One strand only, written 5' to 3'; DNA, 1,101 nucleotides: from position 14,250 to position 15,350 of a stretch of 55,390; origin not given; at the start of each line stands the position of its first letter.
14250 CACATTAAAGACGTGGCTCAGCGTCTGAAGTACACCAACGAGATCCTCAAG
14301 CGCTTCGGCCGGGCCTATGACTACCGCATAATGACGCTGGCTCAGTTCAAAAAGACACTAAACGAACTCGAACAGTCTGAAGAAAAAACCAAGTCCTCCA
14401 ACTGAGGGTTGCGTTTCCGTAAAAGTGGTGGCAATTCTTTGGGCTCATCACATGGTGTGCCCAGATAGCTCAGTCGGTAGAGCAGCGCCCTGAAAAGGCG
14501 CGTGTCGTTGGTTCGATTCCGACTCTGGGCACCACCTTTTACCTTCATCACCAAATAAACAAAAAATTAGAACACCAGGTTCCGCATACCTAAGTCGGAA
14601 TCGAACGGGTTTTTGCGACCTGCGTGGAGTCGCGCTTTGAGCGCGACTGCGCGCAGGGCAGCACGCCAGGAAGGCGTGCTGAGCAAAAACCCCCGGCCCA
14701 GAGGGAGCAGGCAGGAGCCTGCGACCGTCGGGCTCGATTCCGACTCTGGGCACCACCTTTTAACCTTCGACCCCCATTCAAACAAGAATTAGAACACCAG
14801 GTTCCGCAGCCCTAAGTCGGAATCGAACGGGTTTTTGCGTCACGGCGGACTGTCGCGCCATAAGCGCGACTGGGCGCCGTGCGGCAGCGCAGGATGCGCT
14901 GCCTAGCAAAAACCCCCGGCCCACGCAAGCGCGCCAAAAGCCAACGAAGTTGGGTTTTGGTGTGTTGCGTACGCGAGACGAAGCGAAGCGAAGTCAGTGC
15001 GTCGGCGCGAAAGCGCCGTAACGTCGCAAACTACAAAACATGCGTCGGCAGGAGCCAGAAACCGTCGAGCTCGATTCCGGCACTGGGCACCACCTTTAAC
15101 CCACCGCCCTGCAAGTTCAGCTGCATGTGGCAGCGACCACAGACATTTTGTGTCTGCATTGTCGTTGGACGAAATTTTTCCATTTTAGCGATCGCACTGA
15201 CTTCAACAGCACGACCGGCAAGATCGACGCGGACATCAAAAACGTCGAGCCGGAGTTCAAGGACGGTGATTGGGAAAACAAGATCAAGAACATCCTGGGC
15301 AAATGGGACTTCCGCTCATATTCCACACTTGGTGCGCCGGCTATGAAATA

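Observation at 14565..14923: Two tandem paralogous modules downstream of tRNA-Phe with conserved ends and compensatory changes in their helices: candidate novel structured RNA family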

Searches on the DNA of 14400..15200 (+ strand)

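Call 6: search_rna_families(source=window, start=14400, end=15200, threshold=evalue, max_evalue=10)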
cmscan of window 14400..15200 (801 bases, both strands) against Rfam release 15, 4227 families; matches with E-value up to 10: 5.
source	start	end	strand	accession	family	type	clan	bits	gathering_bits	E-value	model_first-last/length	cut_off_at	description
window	14459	14531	+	RF00005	tRNA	Gene; tRNA;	CL00001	70.5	29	2.8e-15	1-71/71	no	tRNA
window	14459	14532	-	RF04354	Plastid-ycf2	Cis-reg;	-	23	65.7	0.037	1-75/75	no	Plastid-ycf2 5UTR RNA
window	14730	14834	-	RF04211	MIR5185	Gene; miRNA;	-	20.5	101.7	0.29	1-111/111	no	MIR5185 microRNA precursor family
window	14618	14658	-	RF04303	MIR162_2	Gene; miRNA;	CL00150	17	103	0.83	1-135/135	no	MIR162_2 microRNA precursor family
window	14468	14555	-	RF00277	SNORD49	Gene; snRNA; snoRNA; CD-box;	CL00062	12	37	5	1-71/71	no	Small nucleolar RNA SNORD49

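Call 60: build_rna_model(alignment_id=A1)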
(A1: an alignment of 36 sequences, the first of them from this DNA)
Model R1 built from alignment A1 (36 sequences, 167 columns); structure: RNAalifold consensus.
model positions 150; base pairs 47; branch points 2; effective number of sequences 1.6; information 0.59 bits per position. Calibrated on 0.2 Mb of random sequence (short: E-values are rough).
structure used (alignment columns):
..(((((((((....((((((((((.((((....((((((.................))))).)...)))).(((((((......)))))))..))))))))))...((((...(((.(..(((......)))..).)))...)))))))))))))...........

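Call 62: search_with_rna_model(model_id=R1, sources=[window, L008, L010, L012, L013, L014, L016, L020, L025, L026, L028, L031, L035, L039, L040, L043, L044, L046, L048, L050, L053, L055, L059, L066, L070, L071, L078, L081, L082, L087, L098, L103, L107, L112, L120, L124, L130, L132, L135, L141, L143, L148, L150, L002, L003, L004, L005, L006, L007, L009, L011, L015, L017, L018, L019, L021, L022, L023, L024, L027], max_evalue=1)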
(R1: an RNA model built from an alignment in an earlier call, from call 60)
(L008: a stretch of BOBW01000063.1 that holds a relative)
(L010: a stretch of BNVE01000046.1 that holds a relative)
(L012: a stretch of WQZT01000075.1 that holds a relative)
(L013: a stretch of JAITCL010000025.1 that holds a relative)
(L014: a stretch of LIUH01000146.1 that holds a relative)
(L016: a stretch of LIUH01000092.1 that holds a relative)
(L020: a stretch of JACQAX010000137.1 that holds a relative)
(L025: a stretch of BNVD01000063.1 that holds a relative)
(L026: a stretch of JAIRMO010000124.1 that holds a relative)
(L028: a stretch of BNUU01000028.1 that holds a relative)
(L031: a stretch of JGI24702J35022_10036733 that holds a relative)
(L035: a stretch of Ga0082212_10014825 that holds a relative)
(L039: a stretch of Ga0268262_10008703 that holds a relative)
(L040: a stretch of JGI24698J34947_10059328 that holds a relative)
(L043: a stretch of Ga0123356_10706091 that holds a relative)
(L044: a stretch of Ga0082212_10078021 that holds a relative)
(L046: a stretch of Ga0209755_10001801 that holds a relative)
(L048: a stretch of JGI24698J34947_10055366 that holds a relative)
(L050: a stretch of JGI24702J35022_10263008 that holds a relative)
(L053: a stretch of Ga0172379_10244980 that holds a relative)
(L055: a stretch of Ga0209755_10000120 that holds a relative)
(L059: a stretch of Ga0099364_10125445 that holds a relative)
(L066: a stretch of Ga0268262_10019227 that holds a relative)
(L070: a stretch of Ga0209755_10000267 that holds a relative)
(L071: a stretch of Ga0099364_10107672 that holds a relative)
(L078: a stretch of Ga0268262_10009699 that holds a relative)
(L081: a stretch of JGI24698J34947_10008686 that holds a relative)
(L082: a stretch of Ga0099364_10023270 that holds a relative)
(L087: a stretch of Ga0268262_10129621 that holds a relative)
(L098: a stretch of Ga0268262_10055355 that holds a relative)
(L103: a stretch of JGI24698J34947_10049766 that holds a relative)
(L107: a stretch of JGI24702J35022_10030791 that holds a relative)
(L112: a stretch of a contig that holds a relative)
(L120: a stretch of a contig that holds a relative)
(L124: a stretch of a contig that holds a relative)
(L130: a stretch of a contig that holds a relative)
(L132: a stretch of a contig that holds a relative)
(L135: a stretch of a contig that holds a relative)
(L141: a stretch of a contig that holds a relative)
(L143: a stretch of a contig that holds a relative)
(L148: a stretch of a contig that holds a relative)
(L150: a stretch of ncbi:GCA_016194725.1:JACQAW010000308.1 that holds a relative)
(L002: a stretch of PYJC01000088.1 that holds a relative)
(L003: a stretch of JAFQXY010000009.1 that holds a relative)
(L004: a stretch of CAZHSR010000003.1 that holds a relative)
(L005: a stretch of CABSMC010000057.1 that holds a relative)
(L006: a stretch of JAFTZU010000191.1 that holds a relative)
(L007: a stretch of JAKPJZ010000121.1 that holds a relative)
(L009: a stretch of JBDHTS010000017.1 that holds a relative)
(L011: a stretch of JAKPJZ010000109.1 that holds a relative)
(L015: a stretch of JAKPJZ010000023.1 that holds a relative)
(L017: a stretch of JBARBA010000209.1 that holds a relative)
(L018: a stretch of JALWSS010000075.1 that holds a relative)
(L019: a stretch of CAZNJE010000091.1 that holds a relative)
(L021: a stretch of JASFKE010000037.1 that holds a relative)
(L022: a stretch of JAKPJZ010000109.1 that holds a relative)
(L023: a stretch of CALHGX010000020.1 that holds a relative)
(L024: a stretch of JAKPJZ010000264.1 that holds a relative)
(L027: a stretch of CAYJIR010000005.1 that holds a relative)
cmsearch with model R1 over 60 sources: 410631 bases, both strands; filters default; matches with E-value up to 1: 86.
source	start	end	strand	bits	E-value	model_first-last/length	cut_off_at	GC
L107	250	399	-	166.9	6e-43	1-150/150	no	0.57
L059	2478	2627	+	163.9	3.9e-42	1-150/150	no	0.55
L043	150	292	+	162.8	7.9e-42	1-150/150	no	0.57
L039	4532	4681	-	161.6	1.7e-41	1-150/150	no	0.52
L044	1552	1703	+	161.5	1.8e-41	1-150/150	no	0.55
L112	1424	1573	+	160.9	2.6e-41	1-150/150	no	0.57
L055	5495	5637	-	158.7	1e-40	1-150/150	no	0.6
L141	3105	3254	+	158.6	1.1e-40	1-150/150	no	0.49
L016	6800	6949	+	158.4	1.2e-40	1-150/150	no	0.57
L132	2896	3044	-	157.4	2.2e-40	1-150/150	no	0.52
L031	2460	2602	-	154.4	1.5e-39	1-150/150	no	0.54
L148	4559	4708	-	152.7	4.3e-39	1-150/150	no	0.54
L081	160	302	+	152.1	6.5e-39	1-150/150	no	0.57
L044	2151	2302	+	152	6.7e-39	1-150/150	no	0.55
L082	5628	5776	+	151.6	8.9e-39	1-150/150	no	0.58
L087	1049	1200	-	151.3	1e-38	1-150/150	no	0.54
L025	1466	1608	+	151.3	1.1e-38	1-150/150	no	0.58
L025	1633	1775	+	151.3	1.1e-38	1-150/150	no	0.58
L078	7202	7353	-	150.7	1.5e-38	1-150/150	no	0.52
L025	1299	1441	+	150.1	2.2e-38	1-150/150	no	0.58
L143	5598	5749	-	149.9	2.5e-38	1-150/150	no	0.55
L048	746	887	+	149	4.4e-38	1-150/150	no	0.57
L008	6364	6506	+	149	4.6e-38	1-150/150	no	0.58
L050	404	555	+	148.5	6.1e-38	1-150/150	no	0.55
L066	5050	5195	+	147.8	9.3e-38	1-150/150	no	0.59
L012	52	200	+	146.9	1.6e-37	1-150/150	no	0.53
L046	1267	1410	-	146.1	2.7e-37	1-150/150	no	0.54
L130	4954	5097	-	146.1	2.7e-37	1-150/150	no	0.54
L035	9305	9456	+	146.1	2.7e-37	1-150/150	no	0.55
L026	1364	1513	+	144.3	8.3e-37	1-150/150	no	0.62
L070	51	193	+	143.8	1.2e-36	1-150/150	no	0.52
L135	3286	3428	+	143.8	1.2e-36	1-150/150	no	0.52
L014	654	792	-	139.9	1.3e-35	1-150/150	no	0.58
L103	954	1094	+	139.5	1.7e-35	1-150/150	no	0.52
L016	2936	3078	-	137.9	4.7e-35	1-150/150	no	0.6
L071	608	758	-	137.2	7.4e-35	1-150/150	no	0.62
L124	1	138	-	136.3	1.3e-34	1-150/150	no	0.57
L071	416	557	-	135.6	1.9e-34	1-150/150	no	0.61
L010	2801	2942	-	134.2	4.6e-34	1-150/150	no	0.62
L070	258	398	+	133.5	7.5e-34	1-150/150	no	0.52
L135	3493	3633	+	133.5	7.5e-34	1-150/150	no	0.52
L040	62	202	-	131.9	1.9e-33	1-150/150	no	0.51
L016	2718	2861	-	131.5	2.6e-33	1-150/150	no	0.59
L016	3153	3296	-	131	3.5e-33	1-150/150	no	0.6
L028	2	142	-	125.4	1.2e-31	1-150/150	no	0.59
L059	2794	2899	+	102.9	1.6e-25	1-106/150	3'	0.51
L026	1547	1701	+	97.7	4e-24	1-150/150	no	0.59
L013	7902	8000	+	94.3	3.4e-23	1-98/150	3'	0.52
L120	1408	1511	+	91.2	2.3e-22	1-112/150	3'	0.58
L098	1689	1837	-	91.1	2.5e-22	1-150/150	no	0.54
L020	6637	6786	-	82.4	5.8e-20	1-150/150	no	0.7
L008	6618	6762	+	78.1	8.8e-19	1-150/150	no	0.54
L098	1965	2110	-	72.4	3.1e-17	1-150/150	no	0.6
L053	952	1074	-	64.5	4.4e-15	1-150/150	no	0.59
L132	9682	9833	-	52.9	6.3e-12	1-150/150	no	0.53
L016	7016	7154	+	34.7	5.5e-07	1-150/150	no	0.55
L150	2353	2504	+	33.5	1.2e-06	1-150/150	no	0.65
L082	5849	5983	+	31.4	4.4e-06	1-150/150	no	0.41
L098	1397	1615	-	29.6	1.4e-05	1-150/150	no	0.53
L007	1903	1984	-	25.6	0.00017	1-150/150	no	0.68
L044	2034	2104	+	24.5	0.00033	1-150/150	no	0.66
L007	1906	1987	+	23.1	0.00079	1-150/150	no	0.7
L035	148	232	-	22.9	0.0009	1-150/150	no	0.46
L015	1091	1175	-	22.1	0.0015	1-150/150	no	0.64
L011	868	1029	-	21.1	0.0028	1-150/150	no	0.67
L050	624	795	+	20.7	0.0037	1-150/150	no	0.58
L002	1603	1750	-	19.2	0.0092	1-150/150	no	0.47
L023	3675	3773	-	18.7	0.013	1-150/150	no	0.66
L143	5211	5304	-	18.1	0.018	1-150/150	no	0.41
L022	6149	6231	+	17.8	0.023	1-150/150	no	0.69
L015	1094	1178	+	17.6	0.025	1-150/150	no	0.66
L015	5748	5840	-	17.3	0.03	1-150/150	no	0.71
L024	4780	4884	-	16.5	0.051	1-150/150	no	0.7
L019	71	176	+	16.2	0.059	1-150/150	no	0.66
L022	6114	6231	-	15.9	0.074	1-150/150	no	0.69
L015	5751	5843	+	15.6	0.089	1-150/150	no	0.7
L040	118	160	+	14.5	0.17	16-94/150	no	0.44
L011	916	1022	+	14.4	0.19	1-150/150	no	0.75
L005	759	908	+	14.1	0.22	1-150/150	no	0.6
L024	4783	4887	+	14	0.24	1-150/150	no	0.7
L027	3662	3767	+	13.2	0.41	1-150/150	no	0.45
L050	801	877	-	12.5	0.6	1-150/150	no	0.45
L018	91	166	+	12.5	0.62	15-95/150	no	0.47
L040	76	114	+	11.8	0.96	98-136/150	no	0.56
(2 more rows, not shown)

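Call 63: search_with_rna_model(model_id=R1, sources=[window, L008, L010, L012, L014, L016, L020, L025, L026, L028, L031, L035, L039, L040, L043, L044, L046, L048, L050, L053, L055, L059, L066, L070, L071, L078, L081, L082, L087, L098, L103, L107, L112, L124, L132, L141, L143, L148, L150], max_evalue=0.00001, make_alignment=true)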
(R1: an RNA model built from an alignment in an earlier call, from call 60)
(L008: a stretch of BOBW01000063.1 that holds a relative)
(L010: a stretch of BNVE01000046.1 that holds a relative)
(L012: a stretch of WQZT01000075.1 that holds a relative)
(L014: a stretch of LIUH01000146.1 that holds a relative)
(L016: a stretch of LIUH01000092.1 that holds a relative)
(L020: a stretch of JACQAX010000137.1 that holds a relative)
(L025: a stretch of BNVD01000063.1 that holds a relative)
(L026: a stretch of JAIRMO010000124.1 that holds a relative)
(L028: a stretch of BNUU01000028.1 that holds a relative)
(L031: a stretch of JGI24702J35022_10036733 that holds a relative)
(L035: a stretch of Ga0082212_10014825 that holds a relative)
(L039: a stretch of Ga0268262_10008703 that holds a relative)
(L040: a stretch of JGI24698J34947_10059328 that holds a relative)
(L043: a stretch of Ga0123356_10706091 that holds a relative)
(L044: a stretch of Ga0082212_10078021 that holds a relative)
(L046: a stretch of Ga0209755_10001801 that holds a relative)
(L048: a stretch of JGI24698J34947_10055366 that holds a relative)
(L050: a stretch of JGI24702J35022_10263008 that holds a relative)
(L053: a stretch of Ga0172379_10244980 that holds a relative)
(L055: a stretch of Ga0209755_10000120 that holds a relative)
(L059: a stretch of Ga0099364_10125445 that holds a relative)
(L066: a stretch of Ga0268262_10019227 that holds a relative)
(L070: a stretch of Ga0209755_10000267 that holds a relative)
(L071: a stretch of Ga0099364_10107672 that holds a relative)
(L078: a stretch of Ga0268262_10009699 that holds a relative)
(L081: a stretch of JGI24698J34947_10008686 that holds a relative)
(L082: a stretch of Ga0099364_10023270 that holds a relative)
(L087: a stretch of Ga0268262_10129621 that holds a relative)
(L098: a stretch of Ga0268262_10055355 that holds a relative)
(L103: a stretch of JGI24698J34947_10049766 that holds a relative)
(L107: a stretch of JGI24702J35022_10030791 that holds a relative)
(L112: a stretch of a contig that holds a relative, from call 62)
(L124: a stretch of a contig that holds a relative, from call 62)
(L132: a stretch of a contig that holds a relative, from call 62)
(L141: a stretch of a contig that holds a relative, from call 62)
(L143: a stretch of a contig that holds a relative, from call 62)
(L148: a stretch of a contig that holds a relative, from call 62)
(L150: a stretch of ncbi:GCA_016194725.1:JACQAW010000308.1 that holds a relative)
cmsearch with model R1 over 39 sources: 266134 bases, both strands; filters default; matches with E-value up to 0.00001: 55.
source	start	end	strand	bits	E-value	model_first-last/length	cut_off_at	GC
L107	250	399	-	166.9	3.9e-43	1-150/150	no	0.57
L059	2478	2627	+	163.9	2.5e-42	1-150/150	no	0.55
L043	150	292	+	162.8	5.1e-42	1-150/150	no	0.57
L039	4532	4681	-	161.6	1.1e-41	1-150/150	no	0.52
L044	1552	1703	+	161.5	1.2e-41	1-150/150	no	0.55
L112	1424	1573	+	160.9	1.7e-41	1-150/150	no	0.57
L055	5495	5637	-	158.7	6.6e-41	1-150/150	no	0.6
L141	3105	3254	+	158.6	7.1e-41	1-150/150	no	0.49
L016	6800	6949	+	158.4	8.1e-41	1-150/150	no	0.57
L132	2896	3044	-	157.4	1.4e-40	1-150/150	no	0.52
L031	2460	2602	-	154.4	9.5e-40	1-150/150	no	0.54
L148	4559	4708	-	152.7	2.8e-39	1-150/150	no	0.54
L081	160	302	+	152.1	4.2e-39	1-150/150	no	0.57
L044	2151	2302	+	152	4.3e-39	1-150/150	no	0.55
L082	5628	5776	+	151.6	5.7e-39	1-150/150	no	0.58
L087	1049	1200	-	151.3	6.8e-39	1-150/150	no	0.54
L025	1466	1608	+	151.3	6.9e-39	1-150/150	no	0.58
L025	1633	1775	+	151.3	6.9e-39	1-150/150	no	0.58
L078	7202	7353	-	150.7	9.6e-39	1-150/150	no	0.52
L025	1299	1441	+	150.1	1.4e-38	1-150/150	no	0.58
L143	5598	5749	-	149.9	1.6e-38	1-150/150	no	0.55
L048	746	887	+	149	2.8e-38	1-150/150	no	0.57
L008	6364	6506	+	149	3e-38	1-150/150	no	0.58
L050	404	555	+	148.5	4e-38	1-150/150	no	0.55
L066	5050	5195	+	147.8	6e-38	1-150/150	no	0.59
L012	52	200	+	146.9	1.1e-37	1-150/150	no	0.53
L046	1267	1410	-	146.1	1.7e-37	1-150/150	no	0.54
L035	9305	9456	+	146.1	1.8e-37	1-150/150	no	0.55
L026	1364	1513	+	144.3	5.4e-37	1-150/150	no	0.62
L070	51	193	+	143.8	7.5e-37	1-150/150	no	0.52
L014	654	792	-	139.9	8.6e-36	1-150/150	no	0.58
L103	954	1094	+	139.5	1.1e-35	1-150/150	no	0.52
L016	2936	3078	-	137.9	3e-35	1-150/150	no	0.6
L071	608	758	-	137.2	4.8e-35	1-150/150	no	0.62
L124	1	138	-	136.3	8.3e-35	1-150/150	no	0.57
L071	416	557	-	135.6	1.2e-34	1-150/150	no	0.61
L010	2801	2942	-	134.2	3e-34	1-150/150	no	0.62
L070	258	398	+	133.5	4.8e-34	1-150/150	no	0.52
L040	62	202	-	131.9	1.3e-33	1-150/150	no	0.51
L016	2718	2861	-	131.5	1.7e-33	1-150/150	no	0.59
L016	3153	3296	-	131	2.2e-33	1-150/150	no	0.6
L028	2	142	-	125.4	7.6e-32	1-150/150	no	0.59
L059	2794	2899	+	102.9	1e-25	1-106/150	3'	0.51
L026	1547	1701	+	97.7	2.6e-24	1-150/150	no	0.59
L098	1689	1837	-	91.1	1.6e-22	1-150/150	no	0.54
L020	6637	6786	-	82.4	3.7e-20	1-150/150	no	0.7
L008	6618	6762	+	78.1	5.7e-19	1-150/150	no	0.54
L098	1965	2110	-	72.4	2e-17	1-150/150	no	0.6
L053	952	1074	-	64.5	2.9e-15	1-150/150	no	0.59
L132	9682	9833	-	52.9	4.1e-12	1-150/150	no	0.53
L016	7016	7154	+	34.7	3.6e-07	1-150/150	no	0.55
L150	2353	2504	+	33.5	7.6e-07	1-150/150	no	0.65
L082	5849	5983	+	31.4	2.8e-06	1-150/150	no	0.41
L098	1397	1615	-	29.6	9.1e-06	1-150/150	no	0.53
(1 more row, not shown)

Alignment A2: 55 matches aligned to the model, 305 columns, each read 5' to 3' on its own strand. Consensus structure (alignment columns), stored with it:
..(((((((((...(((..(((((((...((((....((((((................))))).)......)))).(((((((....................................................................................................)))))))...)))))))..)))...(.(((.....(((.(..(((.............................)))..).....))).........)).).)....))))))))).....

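Call 68: search_dna_similar(query=window:14560-14930:+, collection=plasmids, mode=distant, max_evalue=0.01, max_rows=10)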
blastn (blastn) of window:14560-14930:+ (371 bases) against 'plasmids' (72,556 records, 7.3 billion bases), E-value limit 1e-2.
No match.
